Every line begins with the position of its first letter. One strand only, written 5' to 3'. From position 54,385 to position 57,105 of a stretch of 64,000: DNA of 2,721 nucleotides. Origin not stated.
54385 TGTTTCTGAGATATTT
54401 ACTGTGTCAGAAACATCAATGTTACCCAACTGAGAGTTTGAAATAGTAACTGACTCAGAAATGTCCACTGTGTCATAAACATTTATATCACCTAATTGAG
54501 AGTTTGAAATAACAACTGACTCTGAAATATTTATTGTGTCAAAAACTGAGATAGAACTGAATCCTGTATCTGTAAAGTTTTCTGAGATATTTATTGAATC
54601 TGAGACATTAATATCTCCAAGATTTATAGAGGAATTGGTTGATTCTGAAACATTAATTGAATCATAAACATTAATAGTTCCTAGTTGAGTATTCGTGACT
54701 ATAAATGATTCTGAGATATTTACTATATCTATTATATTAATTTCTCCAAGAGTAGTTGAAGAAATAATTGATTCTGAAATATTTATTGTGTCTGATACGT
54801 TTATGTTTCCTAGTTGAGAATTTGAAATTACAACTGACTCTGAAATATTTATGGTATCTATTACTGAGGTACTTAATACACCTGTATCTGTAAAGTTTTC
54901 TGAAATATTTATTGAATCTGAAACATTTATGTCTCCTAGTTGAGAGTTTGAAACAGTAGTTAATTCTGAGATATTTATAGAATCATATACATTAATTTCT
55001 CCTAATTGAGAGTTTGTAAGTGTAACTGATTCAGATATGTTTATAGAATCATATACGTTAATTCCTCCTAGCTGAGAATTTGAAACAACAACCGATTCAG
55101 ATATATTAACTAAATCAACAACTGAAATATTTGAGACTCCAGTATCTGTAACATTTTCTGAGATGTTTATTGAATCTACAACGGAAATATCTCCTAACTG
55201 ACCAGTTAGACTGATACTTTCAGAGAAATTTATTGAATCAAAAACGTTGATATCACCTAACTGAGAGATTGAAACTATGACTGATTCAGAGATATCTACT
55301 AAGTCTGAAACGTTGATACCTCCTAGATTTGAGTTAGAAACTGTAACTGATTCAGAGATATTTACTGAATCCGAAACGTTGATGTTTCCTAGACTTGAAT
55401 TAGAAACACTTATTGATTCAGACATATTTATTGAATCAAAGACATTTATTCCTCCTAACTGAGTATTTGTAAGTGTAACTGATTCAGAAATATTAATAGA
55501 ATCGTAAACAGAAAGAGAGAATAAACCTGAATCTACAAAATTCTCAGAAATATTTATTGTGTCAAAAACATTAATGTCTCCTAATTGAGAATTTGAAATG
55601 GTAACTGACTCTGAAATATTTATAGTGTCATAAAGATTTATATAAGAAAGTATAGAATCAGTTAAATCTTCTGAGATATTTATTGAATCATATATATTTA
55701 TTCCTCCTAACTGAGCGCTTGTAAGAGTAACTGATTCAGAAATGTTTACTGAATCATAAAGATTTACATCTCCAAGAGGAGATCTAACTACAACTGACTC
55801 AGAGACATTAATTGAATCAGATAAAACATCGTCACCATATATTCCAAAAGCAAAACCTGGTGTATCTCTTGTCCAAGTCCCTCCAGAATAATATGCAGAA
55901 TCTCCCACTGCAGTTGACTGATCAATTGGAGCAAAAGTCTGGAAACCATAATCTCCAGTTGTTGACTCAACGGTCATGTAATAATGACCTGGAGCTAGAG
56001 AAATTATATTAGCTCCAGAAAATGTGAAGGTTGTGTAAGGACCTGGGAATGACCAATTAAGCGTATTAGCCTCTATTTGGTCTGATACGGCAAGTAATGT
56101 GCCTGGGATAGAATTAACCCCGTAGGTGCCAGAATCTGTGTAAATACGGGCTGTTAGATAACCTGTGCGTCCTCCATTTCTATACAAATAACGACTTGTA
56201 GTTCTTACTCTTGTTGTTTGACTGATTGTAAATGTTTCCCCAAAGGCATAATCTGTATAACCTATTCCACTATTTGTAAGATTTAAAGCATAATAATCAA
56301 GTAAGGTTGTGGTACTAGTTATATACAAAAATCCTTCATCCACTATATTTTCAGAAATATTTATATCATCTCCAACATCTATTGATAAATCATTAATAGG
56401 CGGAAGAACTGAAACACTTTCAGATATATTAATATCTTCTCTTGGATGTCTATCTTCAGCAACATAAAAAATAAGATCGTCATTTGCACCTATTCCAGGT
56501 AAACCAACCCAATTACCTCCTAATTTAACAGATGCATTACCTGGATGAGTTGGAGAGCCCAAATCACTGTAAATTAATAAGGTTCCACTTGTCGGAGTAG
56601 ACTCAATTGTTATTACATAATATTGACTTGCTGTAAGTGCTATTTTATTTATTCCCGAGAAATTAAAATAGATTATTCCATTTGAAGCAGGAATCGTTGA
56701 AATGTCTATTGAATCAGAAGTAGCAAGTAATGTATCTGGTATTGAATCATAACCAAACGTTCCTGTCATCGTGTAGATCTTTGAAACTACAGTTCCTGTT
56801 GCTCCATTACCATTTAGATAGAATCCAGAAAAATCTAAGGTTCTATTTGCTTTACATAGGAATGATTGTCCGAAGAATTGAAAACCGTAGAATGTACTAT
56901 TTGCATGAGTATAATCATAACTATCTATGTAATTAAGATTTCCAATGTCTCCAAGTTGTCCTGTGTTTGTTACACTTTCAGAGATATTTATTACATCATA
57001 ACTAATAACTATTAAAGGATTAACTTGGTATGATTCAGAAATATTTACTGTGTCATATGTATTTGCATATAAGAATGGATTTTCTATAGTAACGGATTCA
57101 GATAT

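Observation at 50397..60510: Three consecutive genes built from one 22-aa repeat, ending in a 2680-aa protein with more than 50 tandem units and four paralogous lectin-like domains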

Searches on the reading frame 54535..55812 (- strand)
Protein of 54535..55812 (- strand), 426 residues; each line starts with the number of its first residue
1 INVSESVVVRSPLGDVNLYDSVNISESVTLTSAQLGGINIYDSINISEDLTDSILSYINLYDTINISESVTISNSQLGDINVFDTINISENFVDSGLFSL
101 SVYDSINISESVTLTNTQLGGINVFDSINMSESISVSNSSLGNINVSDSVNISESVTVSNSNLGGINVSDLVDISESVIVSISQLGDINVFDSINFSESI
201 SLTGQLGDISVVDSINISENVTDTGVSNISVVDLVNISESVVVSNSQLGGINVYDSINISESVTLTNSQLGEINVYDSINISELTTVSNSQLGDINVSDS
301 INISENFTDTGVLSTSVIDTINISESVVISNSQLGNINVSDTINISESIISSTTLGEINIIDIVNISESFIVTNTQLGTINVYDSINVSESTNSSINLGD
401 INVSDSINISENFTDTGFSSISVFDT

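Call 33: find_homologous_proteins(query=window:54535-55812:-, max_evalue=0.001)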
Query seq(426 aa) (426 aa): 88 proteins with E <= 0.001 among 8000 candidates.
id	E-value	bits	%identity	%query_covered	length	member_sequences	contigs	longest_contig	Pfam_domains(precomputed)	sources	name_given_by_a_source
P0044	2.1e-49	187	36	98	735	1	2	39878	-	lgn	-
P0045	4.6e-37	146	40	71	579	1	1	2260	-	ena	-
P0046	3.1e-35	140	40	65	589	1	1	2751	PF13385.14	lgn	-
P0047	5.7e-35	139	45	50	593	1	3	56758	-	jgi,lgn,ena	-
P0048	3.9e-33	133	44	48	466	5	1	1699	PF13385.14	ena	-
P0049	9.5e-33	132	39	58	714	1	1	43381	-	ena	-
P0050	4.5e-30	123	44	54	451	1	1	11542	-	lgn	-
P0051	7.1e-30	123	40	74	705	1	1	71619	-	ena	-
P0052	6.4e-28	116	36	75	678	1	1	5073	-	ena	-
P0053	1.1e-26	112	35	59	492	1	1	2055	PF13385.14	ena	-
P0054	1.3e-26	112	35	85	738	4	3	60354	-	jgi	-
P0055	1.3e-25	108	36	71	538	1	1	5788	PF13385.14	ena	-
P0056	3.1e-25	107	34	79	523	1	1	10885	-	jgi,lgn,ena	-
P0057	1.1e-24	105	38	58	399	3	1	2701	-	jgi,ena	-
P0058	1.6e-24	105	46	42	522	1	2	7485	-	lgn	-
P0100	2.6e-9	55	38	29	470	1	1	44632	-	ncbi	-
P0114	5.3e-7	47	32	73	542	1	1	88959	-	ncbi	-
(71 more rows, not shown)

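Call 36: find_encoding_contigs(protein=P0047, flank=10000, max_places=4)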
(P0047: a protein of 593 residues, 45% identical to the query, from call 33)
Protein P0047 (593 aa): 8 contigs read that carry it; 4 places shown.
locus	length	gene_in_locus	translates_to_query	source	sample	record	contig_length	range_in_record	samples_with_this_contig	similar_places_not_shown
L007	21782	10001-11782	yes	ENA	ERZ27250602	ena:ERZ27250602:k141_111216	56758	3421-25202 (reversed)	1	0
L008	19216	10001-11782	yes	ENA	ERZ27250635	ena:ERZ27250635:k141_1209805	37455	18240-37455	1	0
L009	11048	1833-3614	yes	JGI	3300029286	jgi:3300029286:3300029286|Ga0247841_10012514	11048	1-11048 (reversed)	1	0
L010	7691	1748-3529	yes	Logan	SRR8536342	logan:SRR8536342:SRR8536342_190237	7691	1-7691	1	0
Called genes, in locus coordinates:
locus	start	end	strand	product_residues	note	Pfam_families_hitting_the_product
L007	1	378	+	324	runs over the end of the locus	-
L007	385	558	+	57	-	-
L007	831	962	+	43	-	-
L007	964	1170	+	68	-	-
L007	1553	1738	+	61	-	-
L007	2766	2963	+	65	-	-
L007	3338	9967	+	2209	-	PF21722:Gly_rich_2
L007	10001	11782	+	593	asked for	-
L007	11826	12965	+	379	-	PF24175:SU10_adaptor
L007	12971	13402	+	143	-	-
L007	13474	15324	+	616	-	-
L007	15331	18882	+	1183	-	-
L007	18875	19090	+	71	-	-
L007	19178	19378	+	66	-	-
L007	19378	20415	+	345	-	-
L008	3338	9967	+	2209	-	PF21722:Gly_rich_2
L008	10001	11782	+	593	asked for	-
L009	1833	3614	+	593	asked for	-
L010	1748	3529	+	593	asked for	-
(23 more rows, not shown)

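Call 48: find_encoding_contigs(protein=P0051, flank=10000, max_places=1)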
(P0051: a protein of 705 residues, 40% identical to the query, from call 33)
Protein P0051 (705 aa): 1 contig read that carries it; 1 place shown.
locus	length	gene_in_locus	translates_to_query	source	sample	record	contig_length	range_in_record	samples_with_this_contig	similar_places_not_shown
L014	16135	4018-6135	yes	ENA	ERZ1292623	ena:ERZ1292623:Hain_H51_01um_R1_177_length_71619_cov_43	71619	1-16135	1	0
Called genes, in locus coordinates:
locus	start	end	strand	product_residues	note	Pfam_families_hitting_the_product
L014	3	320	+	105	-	?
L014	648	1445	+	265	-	PF13392:HNH_3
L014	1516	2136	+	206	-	PF08241:Methyltransf_11 (faint)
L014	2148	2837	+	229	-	PF07460:NUMOD3 (weak)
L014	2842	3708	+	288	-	-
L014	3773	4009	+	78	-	-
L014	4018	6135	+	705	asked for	-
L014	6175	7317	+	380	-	PF24175:SU10_adaptor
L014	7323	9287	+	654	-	-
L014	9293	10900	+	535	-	-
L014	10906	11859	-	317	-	-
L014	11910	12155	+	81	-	-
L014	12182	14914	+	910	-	-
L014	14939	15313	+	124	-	-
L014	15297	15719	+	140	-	PF01551:Peptidase_M23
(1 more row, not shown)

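Call 49: find_encoding_contigs(protein=P0100, flank=10000, max_places=1)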
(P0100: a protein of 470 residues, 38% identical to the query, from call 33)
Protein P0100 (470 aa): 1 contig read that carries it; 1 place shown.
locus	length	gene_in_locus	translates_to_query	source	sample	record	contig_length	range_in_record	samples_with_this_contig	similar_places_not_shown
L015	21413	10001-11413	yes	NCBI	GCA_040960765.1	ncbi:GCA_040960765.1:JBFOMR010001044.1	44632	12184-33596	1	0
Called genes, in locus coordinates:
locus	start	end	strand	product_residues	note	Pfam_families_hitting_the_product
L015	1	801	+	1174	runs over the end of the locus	-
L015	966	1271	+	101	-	-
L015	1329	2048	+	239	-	-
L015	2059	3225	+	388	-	PF17236:SU10_MCP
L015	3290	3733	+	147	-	-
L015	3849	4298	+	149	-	PF02945:Endonuclease_7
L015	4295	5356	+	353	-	PF13439:Glyco_transf_4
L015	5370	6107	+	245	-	-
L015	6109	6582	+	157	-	PF08241:Methyltransf_11, PF13489:Methyltransf_23 (weak), PF08242:Methyltransf_12 (weak), PF13649:Methyltransf_25 (weak)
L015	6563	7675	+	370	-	PF13524:Glyco_trans_1_2 (faint)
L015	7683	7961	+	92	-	-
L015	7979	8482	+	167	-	-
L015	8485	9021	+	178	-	PF08241:Methyltransf_11 (faint)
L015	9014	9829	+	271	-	-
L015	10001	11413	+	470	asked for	-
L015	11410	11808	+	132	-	-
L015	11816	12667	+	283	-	-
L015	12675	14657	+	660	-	-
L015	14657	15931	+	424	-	-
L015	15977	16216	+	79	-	-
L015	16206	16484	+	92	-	-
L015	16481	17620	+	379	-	-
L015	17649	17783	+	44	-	-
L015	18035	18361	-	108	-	-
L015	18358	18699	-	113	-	-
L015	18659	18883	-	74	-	PF12728:HTH_17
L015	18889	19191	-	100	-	-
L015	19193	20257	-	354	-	PF01073:3Beta_HSD, PF01370:Epimerase, PF02719:Polysacc_synt_2, PF04321:RmlD_sub_bind, PF07993:NAD_binding_4, PF16363:GDP_Man_Dehyd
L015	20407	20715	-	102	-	-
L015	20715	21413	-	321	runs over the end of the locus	-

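Call 50: find_encoding_contigs(protein=P0114, flank=10000, max_places=1)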
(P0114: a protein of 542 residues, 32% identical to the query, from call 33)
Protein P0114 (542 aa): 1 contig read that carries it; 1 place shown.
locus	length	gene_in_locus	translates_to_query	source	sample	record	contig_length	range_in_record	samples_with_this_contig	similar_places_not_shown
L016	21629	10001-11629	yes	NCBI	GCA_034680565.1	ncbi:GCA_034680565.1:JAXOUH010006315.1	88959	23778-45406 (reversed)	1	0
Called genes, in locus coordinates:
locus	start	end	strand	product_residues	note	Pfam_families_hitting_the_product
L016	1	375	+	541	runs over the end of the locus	-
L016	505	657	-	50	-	-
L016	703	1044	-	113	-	-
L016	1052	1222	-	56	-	-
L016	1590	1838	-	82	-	-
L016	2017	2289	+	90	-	-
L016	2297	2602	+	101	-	-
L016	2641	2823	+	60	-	PF08410:DUF1737 (weak)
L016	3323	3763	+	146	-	-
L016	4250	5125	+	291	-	PF12762:DDE_Tnp_IS1595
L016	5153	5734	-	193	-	-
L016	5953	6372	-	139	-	-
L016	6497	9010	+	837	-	PF04860:Phage_portal, PF04233:Phage_Mu_F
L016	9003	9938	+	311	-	-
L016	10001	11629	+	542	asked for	-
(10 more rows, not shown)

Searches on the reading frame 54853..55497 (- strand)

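Call 18: search_protein_families(library=pfam, max_evalue=10, proteins=[window:54853-55497:-])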
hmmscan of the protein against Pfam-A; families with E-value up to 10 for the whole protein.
seq(215 aa): 4 families
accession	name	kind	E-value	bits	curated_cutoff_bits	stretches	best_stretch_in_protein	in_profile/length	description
PF22714.1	SNaCT8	-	0.09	13.3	27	1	151-205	54-108/164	Short NACHT-associated C-Terminal domain, family 8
PF18483.9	Lectin_L-type_dom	-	0.11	12.7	78.3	1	168-206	18-54/215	Legume lectin beta-barrel domain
PF09593.15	Pathogen_betaC1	-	0.12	12.7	25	1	117-159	74-116/117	Beta-satellite pathogenicity beta C1 protein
PF22083.2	I-HmuI_NUMOD-like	-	0.41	10.7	27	0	76-90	2-16/46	DNA endonuclease I-HmuI-like, NUMOD-like domain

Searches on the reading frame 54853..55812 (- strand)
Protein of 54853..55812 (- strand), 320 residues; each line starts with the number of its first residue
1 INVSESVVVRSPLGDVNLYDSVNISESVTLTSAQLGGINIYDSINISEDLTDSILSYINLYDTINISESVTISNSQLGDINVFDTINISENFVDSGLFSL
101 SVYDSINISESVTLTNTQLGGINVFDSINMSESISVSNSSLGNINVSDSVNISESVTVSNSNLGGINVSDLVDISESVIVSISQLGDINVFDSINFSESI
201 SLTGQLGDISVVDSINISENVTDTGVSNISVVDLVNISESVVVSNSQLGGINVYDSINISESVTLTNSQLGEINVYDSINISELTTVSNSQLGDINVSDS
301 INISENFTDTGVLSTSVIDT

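Call 51: search_solved_structures(query=window:54853-55812:-, max_evalue=10)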
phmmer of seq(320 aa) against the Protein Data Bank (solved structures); distinct sequences matched with E-value up to 10: 2.
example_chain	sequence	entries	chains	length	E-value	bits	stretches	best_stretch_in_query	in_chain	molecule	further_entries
1r8i_A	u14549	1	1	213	0.0032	20.4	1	192-295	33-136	TraC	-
9qev_A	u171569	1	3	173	0.15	14.9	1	180-276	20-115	Carbonic anhydrase, family 3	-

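Call 61: predict_structure(alignment_id=A3)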
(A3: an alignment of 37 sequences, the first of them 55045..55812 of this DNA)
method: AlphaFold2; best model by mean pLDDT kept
length: 256 residues; sequences in the alignment: 37
mean_pLDDT: 84.0   pTM: 0.81
mean pLDDT of the five models: 84.0, 77.2, 75.8, 72.5, 62.1
residues with pLDDT >= 90: 90; 70-90: 136; 50-70: 30; < 50: 0
segments of 3 or more residues with pLDDT < 50: none
pLDDT, mean of each block of 10 residues (from residue 1): 72 80 74 70 81 78 84 80 90 81 94 88 95 92 95 94 94 93 89 91 83 87 75 81 70 69
secondary structure, 60 per line:
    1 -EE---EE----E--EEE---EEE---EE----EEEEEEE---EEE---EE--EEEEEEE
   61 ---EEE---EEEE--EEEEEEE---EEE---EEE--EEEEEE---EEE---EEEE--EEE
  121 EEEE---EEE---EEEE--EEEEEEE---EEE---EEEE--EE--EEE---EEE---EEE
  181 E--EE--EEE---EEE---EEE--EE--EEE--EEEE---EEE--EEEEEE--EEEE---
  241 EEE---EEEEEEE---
elements in order: E16-18 E22-24 E34-40 E44-46 E54-60 E64-66 E70-73 E76-82 E86-88 E92-94 E97-102 E106-108 E112-115 E118-124 E128-130 E134-137 E140-146 E150-152 E156-159 E166-168 E172-174 E178-181 E188-190 E194-196 E200-202 E209-211 E214-217 E221-223 E226-231 E234-237 E241-243 E247-253

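Call 80: search_protein_representatives(alignment_id=A3)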
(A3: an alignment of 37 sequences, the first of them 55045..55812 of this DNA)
Query: 37 sequences, 507 profile positions. Proteins with E-value up to 0.001 (for the whole library): 575; up to 1e-10: 270; up to 1e-30: 50. The best 150 are listed.
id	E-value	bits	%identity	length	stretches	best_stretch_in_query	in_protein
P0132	0.0e+00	1996.0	-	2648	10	105-417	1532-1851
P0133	7.1e-213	724.3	-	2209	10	161-341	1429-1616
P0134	4.1e-153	527.1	-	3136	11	163-386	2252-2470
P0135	6.9e-136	470.3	-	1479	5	163-491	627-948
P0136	3.1e-102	359.3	-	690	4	170-411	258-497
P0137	2.9e-101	356.1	-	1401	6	124-300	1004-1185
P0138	3.5e-95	336.0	-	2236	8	168-343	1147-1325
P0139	4.2e-77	276.4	-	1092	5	162-322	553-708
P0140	2.3e-71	257.4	-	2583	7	175-406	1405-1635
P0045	4.4e-60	220.2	-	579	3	161-364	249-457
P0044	1.6e-59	218.4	-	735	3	128-407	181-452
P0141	1.1e-57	212.3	-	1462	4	194-428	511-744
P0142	4.5e-56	207.0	-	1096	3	161-348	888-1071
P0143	1.2e-55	205.6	-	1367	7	220-434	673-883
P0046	1.5e-55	205.2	-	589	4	268-387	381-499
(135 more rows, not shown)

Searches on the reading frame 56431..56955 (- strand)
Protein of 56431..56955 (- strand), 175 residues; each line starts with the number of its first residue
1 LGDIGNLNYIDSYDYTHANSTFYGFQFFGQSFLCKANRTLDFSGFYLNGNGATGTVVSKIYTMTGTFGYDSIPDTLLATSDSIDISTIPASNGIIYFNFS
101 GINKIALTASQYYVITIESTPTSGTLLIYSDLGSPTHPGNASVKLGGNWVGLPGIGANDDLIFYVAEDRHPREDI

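Call 18: search_protein_families(library=pfam, max_evalue=10, proteins=[window:56431-56955:-])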
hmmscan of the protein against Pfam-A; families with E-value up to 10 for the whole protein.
seq(175 aa): 1 family
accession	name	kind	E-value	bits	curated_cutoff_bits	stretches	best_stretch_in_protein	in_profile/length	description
PF24841.1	DUF7719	-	0.057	13.6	25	1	99-150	11-62/69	Domain of unknown function (DUF7719)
